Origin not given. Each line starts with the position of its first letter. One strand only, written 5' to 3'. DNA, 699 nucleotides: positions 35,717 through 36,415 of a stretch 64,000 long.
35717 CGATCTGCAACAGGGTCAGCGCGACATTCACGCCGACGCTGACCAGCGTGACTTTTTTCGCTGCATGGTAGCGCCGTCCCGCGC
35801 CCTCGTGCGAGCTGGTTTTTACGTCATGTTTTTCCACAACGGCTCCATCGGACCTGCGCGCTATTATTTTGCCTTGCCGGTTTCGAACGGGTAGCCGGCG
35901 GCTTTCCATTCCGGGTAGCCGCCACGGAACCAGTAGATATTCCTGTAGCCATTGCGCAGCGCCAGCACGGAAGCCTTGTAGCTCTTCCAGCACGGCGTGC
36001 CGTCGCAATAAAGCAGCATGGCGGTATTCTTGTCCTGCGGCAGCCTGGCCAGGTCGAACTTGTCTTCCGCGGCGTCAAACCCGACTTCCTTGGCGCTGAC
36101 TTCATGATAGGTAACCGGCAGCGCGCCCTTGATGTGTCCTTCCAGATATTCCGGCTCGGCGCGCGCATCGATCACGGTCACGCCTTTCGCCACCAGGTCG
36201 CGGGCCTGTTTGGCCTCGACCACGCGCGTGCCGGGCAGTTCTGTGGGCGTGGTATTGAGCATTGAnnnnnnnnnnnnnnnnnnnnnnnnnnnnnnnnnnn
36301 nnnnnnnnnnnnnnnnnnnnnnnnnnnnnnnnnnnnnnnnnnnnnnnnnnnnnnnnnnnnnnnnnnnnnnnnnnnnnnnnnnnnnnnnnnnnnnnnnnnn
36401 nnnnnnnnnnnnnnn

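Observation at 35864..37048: Periplasmic solute-binding protein fused to a rhodanese with a CxxxxC loop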

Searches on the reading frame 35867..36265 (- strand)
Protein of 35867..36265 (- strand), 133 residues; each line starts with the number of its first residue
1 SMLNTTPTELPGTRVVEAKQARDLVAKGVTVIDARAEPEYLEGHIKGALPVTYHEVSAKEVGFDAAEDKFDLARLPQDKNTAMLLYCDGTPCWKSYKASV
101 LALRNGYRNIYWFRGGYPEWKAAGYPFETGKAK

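Call 30: search_protein_representatives(protein=window:35867-36265:-)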
Query: 133 residues. Proteins with E-value up to 0.001 (for the whole library): 5266; up to 1e-10: 580; up to 1e-30: 38. The best 150 are listed.
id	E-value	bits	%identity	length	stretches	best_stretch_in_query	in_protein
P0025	3.2e-52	192.0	63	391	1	1-131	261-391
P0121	1.1e-51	190.4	62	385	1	1-132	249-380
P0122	7.0e-40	152.1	54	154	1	5-128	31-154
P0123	1.7e-39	150.8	52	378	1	1-128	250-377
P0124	3.9e-38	146.4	53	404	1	4-131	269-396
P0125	5.3e-38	146.0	52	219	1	5-130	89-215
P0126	7.4e-38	145.5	53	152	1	4-128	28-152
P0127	1.4e-37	144.7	58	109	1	24-131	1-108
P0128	2.4e-36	140.6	53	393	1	6-128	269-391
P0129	4.8e-36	139.7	54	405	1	6-128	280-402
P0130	1.9e-35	137.7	50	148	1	4-126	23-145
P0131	2.0e-35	137.6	50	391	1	6-128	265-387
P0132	2.6e-35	137.3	48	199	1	6-127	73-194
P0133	2.6e-35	137.3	52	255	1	6-130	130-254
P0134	3.3e-35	136.9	51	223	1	6-127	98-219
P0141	8.2e-34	132.4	47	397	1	6-130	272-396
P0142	8.8e-34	132.3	51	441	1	6-126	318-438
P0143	1.2e-33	131.9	50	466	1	4-129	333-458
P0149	4.9e-32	126.7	48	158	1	5-128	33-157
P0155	6.4e-31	123.1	45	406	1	2-129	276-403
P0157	1.0e-30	122.4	49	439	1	4-130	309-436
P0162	6.0e-30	119.9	45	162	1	5-132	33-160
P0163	9.9e-30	119.2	44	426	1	5-130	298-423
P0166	2.1e-29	118.1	43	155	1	6-127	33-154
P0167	1.1e-28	115.8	45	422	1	6-124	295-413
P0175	2.5e-27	111.4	48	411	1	5-131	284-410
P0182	2.8e-26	108.0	46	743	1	11-132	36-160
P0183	4.3e-26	107.4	43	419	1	5-128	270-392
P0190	1.9e-25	105.3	45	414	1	5-127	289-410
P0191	2.1e-25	105.2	34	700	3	12-129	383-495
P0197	9.4e-25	103.1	39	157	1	5-125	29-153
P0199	1.3e-24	102.6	31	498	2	5-128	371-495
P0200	1.7e-24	102.3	44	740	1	14-125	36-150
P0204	3.4e-24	101.3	37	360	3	18-127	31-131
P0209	9.5e-24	99.8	34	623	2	6-127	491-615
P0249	3.3e-20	88.4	41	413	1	4-132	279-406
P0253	4.8e-20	87.8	32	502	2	11-122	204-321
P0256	1.4e-19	86.3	36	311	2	16-126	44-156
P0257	1.6e-19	86.2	28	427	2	10-124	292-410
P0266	7.8e-19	83.9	38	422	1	4-128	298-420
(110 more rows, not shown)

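Call 33: search_protein_families(library=ncbifam, proteins=[P0122, P0126, P0149, P0166, P0162, P0197, P0182, P0143, P0191, P0209], max_evalue=0.001)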
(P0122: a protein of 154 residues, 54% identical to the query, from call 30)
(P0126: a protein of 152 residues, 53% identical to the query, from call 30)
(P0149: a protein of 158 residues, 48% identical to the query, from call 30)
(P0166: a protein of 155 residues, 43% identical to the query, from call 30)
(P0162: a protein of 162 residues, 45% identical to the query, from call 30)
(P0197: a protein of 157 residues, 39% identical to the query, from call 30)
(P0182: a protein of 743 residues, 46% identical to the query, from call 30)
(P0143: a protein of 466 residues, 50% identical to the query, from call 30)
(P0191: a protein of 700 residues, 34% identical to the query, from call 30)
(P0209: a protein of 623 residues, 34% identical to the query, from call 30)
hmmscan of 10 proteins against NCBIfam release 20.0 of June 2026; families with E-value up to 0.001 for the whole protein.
P0122 (154 aa): 7 families
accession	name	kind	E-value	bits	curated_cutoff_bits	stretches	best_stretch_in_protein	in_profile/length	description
NF045694.1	seleno_TsoB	exception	9.1e-16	57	805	1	55-154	62-157/572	rhodanese/DsbD fusion-like selenoprotein TsoB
TIGR03865.1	PQQ_CXXCW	subfamily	1.1e-15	57.9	128.05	1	103-154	113-163/167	PQQ-dependent catabolism-associated CXXCW motif protein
NF006444.0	PRK08762.1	equivalog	2.2e-08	33.2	449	1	40-153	15-114/387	molybdopterin-synthase adenylyltransferase MoeB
NF041203.1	rhodanese_LYCAU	equivalog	3.2e-08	33.3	115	1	39-154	20-124/126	rhodanese-related (seleno)protein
NF045521.1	rhoda_near_glyco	subfamily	1.1e-07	31.8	145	1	53-152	30-114/144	rhodanese homology domain-containing protein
NF007627.0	PRK10287.1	equivalog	1.7e-06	28.2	102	1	58-137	24-89/104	thiosulfate sulfurtransferase PspE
TIGR02981.1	phageshock_pspE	exception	0.00026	21.2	126.3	0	57-134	21-84/101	thiosulfate sulfurtransferase PspE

P0126 (152 aa): 9 families
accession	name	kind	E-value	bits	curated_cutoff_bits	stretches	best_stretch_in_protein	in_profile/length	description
NF045694.1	seleno_TsoB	exception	3.1e-16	58.6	805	1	39-152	45-157/572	rhodanese/DsbD fusion-like selenoprotein TsoB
TIGR03865.1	PQQ_CXXCW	subfamily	8.1e-16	58.4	128.05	1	101-152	113-163/167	PQQ-dependent catabolism-associated CXXCW motif protein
NF045521.1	rhoda_near_glyco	subfamily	4.1e-11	42.9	145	1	39-151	19-115/144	rhodanese homology domain-containing protein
NF006444.0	PRK08762.1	equivalog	3.6e-10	39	449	1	40-152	17-115/387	molybdopterin-synthase adenylyltransferase MoeB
NF041203.1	rhodanese_LYCAU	equivalog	8.2e-10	38.4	115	1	31-152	14-124/126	rhodanese-related (seleno)protein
NF005902.0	PRK07878.1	equivalog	1.6e-09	37.1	647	1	28-146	277-383/392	adenylyltransferase/sulfurtransferase MoeZ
NF007627.0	PRK10287.1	equivalog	6e-07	29.6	102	1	55-141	23-94/104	thiosulfate sulfurtransferase PspE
NF001133.1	PRK00142.1-1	equivalog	7.9e-06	25.6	170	1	34-144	103-203/229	oxygen-dependent tRNA uridine(34) hydroxylase TrhO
TIGR02981.1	phageshock_pspE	exception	1.2e-05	25.5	126.3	1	55-136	21-88/101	thiosulfate sulfurtransferase PspE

P0149 (158 aa): 5 families
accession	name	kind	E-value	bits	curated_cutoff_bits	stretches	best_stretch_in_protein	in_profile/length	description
NF045694.1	seleno_TsoB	exception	1.7e-13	49.5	805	1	34-157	36-157/572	rhodanese/DsbD fusion-like selenoprotein TsoB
TIGR03865.1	PQQ_CXXCW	subfamily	3e-13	50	128.05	1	32-157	26-163/167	PQQ-dependent catabolism-associated CXXCW motif protein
NF041203.1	rhodanese_LYCAU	equivalog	7.1e-06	25.7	115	1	99-158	66-125/126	rhodanese-related (seleno)protein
NF001133.1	PRK00142.1-1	equivalog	8e-05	22.3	170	1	37-141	101-195/229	oxygen-dependent tRNA uridine(34) hydroxylase TrhO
NF006444.0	PRK08762.1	equivalog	0.00061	18.5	449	0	44-157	17-115/387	molybdopterin-synthase adenylyltransferase MoeB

P0166 (155 aa): 4 families
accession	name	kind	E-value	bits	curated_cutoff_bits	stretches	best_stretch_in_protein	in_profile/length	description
NF045694.1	seleno_TsoB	exception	9.1e-16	57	805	1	53-154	59-156/572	rhodanese/DsbD fusion-like selenoprotein TsoB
TIGR03865.1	PQQ_CXXCW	subfamily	6.7e-15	55.4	128.05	1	33-154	28-162/167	PQQ-dependent catabolism-associated CXXCW motif protein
NF041203.1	rhodanese_LYCAU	equivalog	1.9e-06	27.6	115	1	97-154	68-123/126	rhodanese-related (seleno)protein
NF006444.0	PRK08762.1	equivalog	0.00011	20.9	449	1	42-154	16-114/387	molybdopterin-synthase adenylyltransferase MoeB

P0162 (162 aa): 7 families
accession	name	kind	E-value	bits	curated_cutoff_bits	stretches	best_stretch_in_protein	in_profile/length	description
NF045694.1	seleno_TsoB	exception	3.8e-14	51.7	805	1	54-158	59-159/572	rhodanese/DsbD fusion-like selenoprotein TsoB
TIGR03865.1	PQQ_CXXCW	subfamily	2.5e-13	50.2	128.05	1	73-160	81-167/167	PQQ-dependent catabolism-associated CXXCW motif protein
NF041203.1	rhodanese_LYCAU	equivalog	2e-08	34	115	1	51-157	31-125/126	rhodanese-related (seleno)protein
NF006444.0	PRK08762.1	equivalog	2.5e-08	33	449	1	43-157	16-116/387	molybdopterin-synthase adenylyltransferase MoeB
NF045521.1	rhoda_near_glyco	subfamily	1.3e-05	25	145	1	45-157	21-117/144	rhodanese homology domain-containing protein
NF008752.0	PRK11784.1-4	equivalog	0.00081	18.3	266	1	59-86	21-48/357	tRNA 2-selenouridine(34) synthase MnmH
NF001133.1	PRK00142.1-1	equivalog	0.00091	18.8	170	0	43-149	107-204/229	oxygen-dependent tRNA uridine(34) hydroxylase TrhO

P0197 (157 aa): 6 families
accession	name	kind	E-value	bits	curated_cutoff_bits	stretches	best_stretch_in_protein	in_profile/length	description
NF045694.1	seleno_TsoB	exception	2.4e-13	49.1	805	1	17-152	23-153/572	rhodanese/DsbD fusion-like selenoprotein TsoB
TIGR03865.1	PQQ_CXXCW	subfamily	8.1e-13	48.6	128.05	1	30-156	28-163/167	PQQ-dependent catabolism-associated CXXCW motif protein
NF045521.1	rhoda_near_glyco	subfamily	2.5e-07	30.6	145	1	35-155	15-115/144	rhodanese homology domain-containing protein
NF006444.0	PRK08762.1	equivalog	8e-07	28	449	1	35-155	12-114/387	molybdopterin-synthase adenylyltransferase MoeB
NF001133.1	PRK00142.1-1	equivalog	2.6e-05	23.9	170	1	38-147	106-202/229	oxygen-dependent tRNA uridine(34) hydroxylase TrhO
NF041203.1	rhodanese_LYCAU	equivalog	0.00054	19.6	115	0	29-151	12-119/126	rhodanese-related (seleno)protein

P0182 (743 aa): 12 families
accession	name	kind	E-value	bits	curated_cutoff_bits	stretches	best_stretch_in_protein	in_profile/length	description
NF058645.1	MCPCtpMPsAe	equivalog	1.6e-35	122.9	900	1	371-742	186-557/558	methyl-accepting chemotaxis protein CtpM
NF050802.1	AspChtxCcaA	equivalog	1.3e-29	103.2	1300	1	409-683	403-682/700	aspartate chemotaxis receptor CcaA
NF041847.1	transduc_aer2_vibrio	equivalog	5.9e-20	71.1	1200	1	413-742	440-753/804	aerotaxis transducer Aer2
NF007309.0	PRK09793.1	equivalog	8.8e-19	67.8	903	1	326-729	127-499/533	methyl-accepting chemotaxis protein IV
NF045694.1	seleno_TsoB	exception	1.5e-17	62.9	805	1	23-187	26-188/572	rhodanese/DsbD fusion-like selenoprotein TsoB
NF011615.0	PRK15041.1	equivalog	1.9e-17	63.1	947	1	392-658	198-446/554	methyl-accepting chemotaxis protein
NF047851.1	MCPCitTducer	equivalog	7.9e-17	61.5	900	1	554-652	341-439/553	methyl-accepting chemotaxis citrate transducer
NF011622.0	PRK15048.1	equivalog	8.4e-17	61.5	900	1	555-644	341-430/553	methyl-accepting chemotaxis protein II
TIGR03865.1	PQQ_CXXCW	subfamily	6.4e-10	39.2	128.05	1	106-156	114-163/167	PQQ-dependent catabolism-associated CXXCW motif protein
NF006444.0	PRK08762.1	equivalog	5.2e-07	28.6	449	1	35-165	11-124/387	molybdopterin-synthase adenylyltransferase MoeB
NF045521.1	rhoda_near_glyco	subfamily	3.4e-05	23.7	145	1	35-160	14-120/144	rhodanese homology domain-containing protein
NF041203.1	rhodanese_LYCAU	equivalog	6.1e-05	22.7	115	1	100-156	70-124/126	rhodanese-related (seleno)protein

P0143 (466 aa): 9 families
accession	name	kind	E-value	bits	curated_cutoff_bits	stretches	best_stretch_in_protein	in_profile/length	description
TIGR00975.1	3a0107s03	equivalog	2.1e-86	289.8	205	1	26-333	1-312/315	phosphate ABC transporter substrate-binding protein PstS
NF008171.0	PRK10918.1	equivalog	1.5e-82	277.4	339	1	14-333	16-334/346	phosphate ABC transporter substrate-binding protein PstS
TIGR02136.1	ptsS_2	subfamily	4.4e-15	55.6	206.6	1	30-288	45-263/295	phosphate ABC transporter substrate-binding protein PstS family protein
NF045694.1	seleno_TsoB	exception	8.5e-15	53.8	805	1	359-460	63-160/572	rhodanese/DsbD fusion-like selenoprotein TsoB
TIGR03865.1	PQQ_CXXCW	subfamily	1.2e-12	48.1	128.05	1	406-459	112-165/167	PQQ-dependent catabolism-associated CXXCW motif protein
NF045521.1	rhoda_near_glyco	subfamily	2.3e-09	37.2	145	1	345-455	17-114/144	rhodanese homology domain-containing protein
NF006444.0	PRK08762.1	equivalog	8.4e-07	27.9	449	1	344-459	16-117/387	molybdopterin-synthase adenylyltransferase MoeB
NF001133.1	PRK00142.1-1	equivalog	2.4e-05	24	170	1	342-459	105-213/229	oxygen-dependent tRNA uridine(34) hydroxylase TrhO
NF041203.1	rhodanese_LYCAU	equivalog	3.8e-05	23.4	115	1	404-458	71-125/126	rhodanese-related (seleno)protein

P0191 (700 aa): 12 families
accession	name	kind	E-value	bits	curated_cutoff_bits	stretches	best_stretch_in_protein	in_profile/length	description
NF045694.1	seleno_TsoB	exception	1.6e-35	122.3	805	3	88-208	46-170/572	rhodanese/DsbD fusion-like selenoprotein TsoB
NF006444.0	PRK08762.1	equivalog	6.6e-30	104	449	3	230-347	8-116/387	molybdopterin-synthase adenylyltransferase MoeB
NF041203.1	rhodanese_LYCAU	equivalog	4.8e-29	100.6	115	3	445-494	75-124/126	rhodanese-related (seleno)protein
TIGR03865.1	PQQ_CXXCW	subfamily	3.3e-28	98.6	128.05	3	121-195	90-163/167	PQQ-dependent catabolism-associated CXXCW motif protein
NF001195.0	PRK00162.1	equivalog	7.5e-19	68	102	3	239-343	7-101/108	thiosulfate sulfurtransferase GlpE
NF045521.1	rhoda_near_glyco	subfamily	1.7e-15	57.1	145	1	238-346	19-116/144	rhodanese homology domain-containing protein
NF007627.0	PRK10287.1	equivalog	4.1e-13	49.4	102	0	249-327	17-87/104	thiosulfate sulfurtransferase PspE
TIGR02981.1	phageshock_pspE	exception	7.4e-10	39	126.3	0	250-326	16-84/101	thiosulfate sulfurtransferase PspE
NF001133.1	PRK00142.1-1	equivalog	1.7e-07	31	170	0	252-335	119-200/229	oxygen-dependent tRNA uridine(34) hydroxylase TrhO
NF005646.0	PRK07411.1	equivalog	1.5e-06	27.6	633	0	231-326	276-368/390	molybdopterin-synthase adenylyltransferase MoeB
NF002111.0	PRK00951.2-1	equivalog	3.9e-06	26.6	231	0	133-199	36-105/194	imidazoleglycerol-phosphate dehydratase HisB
NF008750.0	PRK11784.1-2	equivalog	5.1e-05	22.5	241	0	98-134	10-46/346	tRNA 2-selenouridine(34) synthase MnmH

P0209 (623 aa): 5 families
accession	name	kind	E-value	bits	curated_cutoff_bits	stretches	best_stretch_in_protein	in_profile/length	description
TIGR03865.1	PQQ_CXXCW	subfamily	3.3e-58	196.3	128.05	2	318-454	19-165/167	PQQ-dependent catabolism-associated CXXCW motif protein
NF045694.1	seleno_TsoB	exception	1.5e-23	82.7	805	2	382-456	87-161/572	rhodanese/DsbD fusion-like selenoprotein TsoB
NF041203.1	rhodanese_LYCAU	equivalog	8.2e-11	41.7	115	1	401-451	73-123/126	rhodanese-related (seleno)protein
NF006444.0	PRK08762.1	equivalog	3.8e-09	35.7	449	0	402-455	67-118/387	molybdopterin-synthase adenylyltransferase MoeB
NF045521.1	rhoda_near_glyco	subfamily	0.0002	21.2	145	0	560-617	62-117/144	rhodanese homology domain-containing protein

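Call 34: search_protein_families(library=pfam, proteins=[P0182, P0143, P0191, P0209, P0199, P0142, P0253, P0257, P0204, P0256], max_evalue=0.001)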
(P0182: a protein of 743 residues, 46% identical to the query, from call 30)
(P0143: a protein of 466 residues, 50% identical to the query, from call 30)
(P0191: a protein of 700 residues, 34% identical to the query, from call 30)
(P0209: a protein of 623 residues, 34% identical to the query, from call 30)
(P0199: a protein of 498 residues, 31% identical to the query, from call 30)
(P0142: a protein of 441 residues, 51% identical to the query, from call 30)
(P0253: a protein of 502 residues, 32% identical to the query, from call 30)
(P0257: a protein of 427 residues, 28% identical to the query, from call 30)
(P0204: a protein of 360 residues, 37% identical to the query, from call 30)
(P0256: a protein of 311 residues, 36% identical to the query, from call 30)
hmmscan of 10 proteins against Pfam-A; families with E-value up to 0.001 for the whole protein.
P0182 (743 aa): 2 families
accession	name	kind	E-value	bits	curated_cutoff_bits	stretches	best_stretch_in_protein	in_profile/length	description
PF00015.26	MCPsignal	-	5.6e-34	117.9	34.6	1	558-709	20-171/172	Methyl-accepting chemotaxis protein (MCP) signalling domain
PF00581.25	Rhodanese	-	2e-13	51.1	22.2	1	43-150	2-101/102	Rhodanese-like domain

P0143 (466 aa): 3 families
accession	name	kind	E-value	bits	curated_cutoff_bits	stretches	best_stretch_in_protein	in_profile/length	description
PF12849.12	PBP_like_2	-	7.1e-27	95.3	27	1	26-303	12-262/267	PBP superfamily domain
PF00581.25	Rhodanese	-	6.5e-17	62.3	22.2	1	349-451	4-101/102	Rhodanese-like domain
PF01547.30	SBP_bac_1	-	2.2e-05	25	26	1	43-300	15-299/307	Bacterial extracellular solute-binding protein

P0191 (700 aa): 5 families
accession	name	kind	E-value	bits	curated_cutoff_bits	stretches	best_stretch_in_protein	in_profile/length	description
PF00581.25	Rhodanese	-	4.2e-40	136.7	22.2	3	105-189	15-101/102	Rhodanese-like domain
PF07291.16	MauE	-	1.6e-19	70.9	27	1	557-692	3-127/128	Methylamine utilisation protein MauE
PF00435.27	Spectrin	-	1.1e-06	29.5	29.9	0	244-318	3-75/105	Spectrin repeat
PF16263.11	DUF4917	-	2.8e-06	27.5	28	0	282-330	226-273/311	Domain of unknown function (DUF4917)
PF00475.24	IGPD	-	7.9e-06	26.5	27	0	133-184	4-58/144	Imidazoleglycerol-phosphate dehydratase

P0209 (623 aa): 2 families
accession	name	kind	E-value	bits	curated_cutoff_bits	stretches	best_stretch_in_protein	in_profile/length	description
PF00581.25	Rhodanese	-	2.8e-21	76.3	22.2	2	342-446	5-101/102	Rhodanese-like domain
PF13899.12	Thioredoxin_7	-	7.5e-08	32.8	27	1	54-108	6-60/83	Thioredoxin-like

P0199 (498 aa): 1 family
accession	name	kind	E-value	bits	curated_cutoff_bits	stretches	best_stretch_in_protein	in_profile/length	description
PF00581.25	Rhodanese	-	2e-18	67.1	22.2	2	384-490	2-102/102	Rhodanese-like domain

P0142 (441 aa): 2 families
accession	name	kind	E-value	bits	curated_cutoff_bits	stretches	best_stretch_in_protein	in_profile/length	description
PF12974.12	Phosphonate-bd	-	4.2e-24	85.7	27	1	89-308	12-242/242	ABC transporter, phosphonate, periplasmic substrate-binding protein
PF00581.25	Rhodanese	-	1.6e-14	54.6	22.2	1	332-434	4-101/102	Rhodanese-like domain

P0253 (502 aa): 1 family
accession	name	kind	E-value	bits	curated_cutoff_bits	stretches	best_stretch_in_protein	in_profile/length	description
PF00581.25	Rhodanese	-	1.7e-22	80.2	22.2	2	339-453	3-100/102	Rhodanese-like domain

P0257 (427 aa): 1 family
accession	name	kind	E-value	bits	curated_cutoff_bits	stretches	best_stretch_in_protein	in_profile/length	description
PF00581.25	Rhodanese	-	1.9e-25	89.7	22.2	2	301-408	3-101/102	Rhodanese-like domain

P0204 (360 aa): 1 family
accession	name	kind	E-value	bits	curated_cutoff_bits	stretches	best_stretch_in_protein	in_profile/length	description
PF00581.25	Rhodanese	-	2.7e-43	147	22.2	3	36-126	7-101/102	Rhodanese-like domain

P0256 (311 aa): 1 family
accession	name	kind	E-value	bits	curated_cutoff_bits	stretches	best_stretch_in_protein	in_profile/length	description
PF00581.25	Rhodanese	-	4.9e-25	88.4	22.2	2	184-279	2-102/102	Rhodanese-like domain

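Call 43: list_cluster_members(proteins=[P0182, P0200, P0143, P0122, P0126, P0149, P0166, P0191, P0209, P0162])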
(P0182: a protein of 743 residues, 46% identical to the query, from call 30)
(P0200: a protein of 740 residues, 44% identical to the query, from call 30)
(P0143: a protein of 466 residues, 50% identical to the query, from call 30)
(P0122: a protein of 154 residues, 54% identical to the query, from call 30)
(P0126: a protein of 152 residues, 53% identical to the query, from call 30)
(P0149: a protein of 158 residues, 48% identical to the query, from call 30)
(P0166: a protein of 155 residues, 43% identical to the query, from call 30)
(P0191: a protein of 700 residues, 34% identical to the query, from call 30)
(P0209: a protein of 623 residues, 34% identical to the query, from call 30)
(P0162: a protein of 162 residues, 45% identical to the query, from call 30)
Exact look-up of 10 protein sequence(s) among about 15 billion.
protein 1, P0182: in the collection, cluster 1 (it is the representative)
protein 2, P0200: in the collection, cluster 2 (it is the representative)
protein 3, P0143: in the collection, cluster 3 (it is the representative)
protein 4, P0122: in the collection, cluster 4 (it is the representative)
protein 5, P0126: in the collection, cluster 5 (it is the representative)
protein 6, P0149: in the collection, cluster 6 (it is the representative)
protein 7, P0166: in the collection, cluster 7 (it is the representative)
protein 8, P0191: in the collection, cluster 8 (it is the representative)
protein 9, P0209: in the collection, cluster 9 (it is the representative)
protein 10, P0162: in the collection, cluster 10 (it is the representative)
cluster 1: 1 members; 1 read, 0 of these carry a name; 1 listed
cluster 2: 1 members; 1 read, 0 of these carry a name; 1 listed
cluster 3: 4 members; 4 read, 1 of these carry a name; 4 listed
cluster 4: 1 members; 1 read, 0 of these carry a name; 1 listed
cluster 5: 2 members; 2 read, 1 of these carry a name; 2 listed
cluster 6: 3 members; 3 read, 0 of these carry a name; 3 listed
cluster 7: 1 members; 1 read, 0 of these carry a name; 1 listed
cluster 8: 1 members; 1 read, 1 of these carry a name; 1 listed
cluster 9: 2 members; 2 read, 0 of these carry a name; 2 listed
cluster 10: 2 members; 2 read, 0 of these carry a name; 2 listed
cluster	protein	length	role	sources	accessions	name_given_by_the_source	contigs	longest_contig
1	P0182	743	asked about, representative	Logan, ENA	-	-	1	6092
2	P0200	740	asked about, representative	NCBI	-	-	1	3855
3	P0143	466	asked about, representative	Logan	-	-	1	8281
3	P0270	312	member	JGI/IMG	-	rhodanese-related sulfurtransferase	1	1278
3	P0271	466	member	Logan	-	-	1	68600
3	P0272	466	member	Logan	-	-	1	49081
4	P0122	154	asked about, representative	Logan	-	-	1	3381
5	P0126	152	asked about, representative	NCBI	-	-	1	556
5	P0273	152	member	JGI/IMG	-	rhodanese-related sulfurtransferase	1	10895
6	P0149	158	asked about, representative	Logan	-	-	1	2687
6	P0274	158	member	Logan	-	-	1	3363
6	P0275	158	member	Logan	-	-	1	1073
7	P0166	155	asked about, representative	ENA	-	-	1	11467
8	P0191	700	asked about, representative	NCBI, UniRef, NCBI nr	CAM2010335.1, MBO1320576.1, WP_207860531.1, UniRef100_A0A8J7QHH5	rhodanese-like domain-containing protein [Acanthopleuribacter pedis] | Rhodanese domain-containing protein n=1 Tax=Acanthopleuribacter pedis TaxID=442870 ...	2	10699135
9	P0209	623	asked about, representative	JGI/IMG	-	-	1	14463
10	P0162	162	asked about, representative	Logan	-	-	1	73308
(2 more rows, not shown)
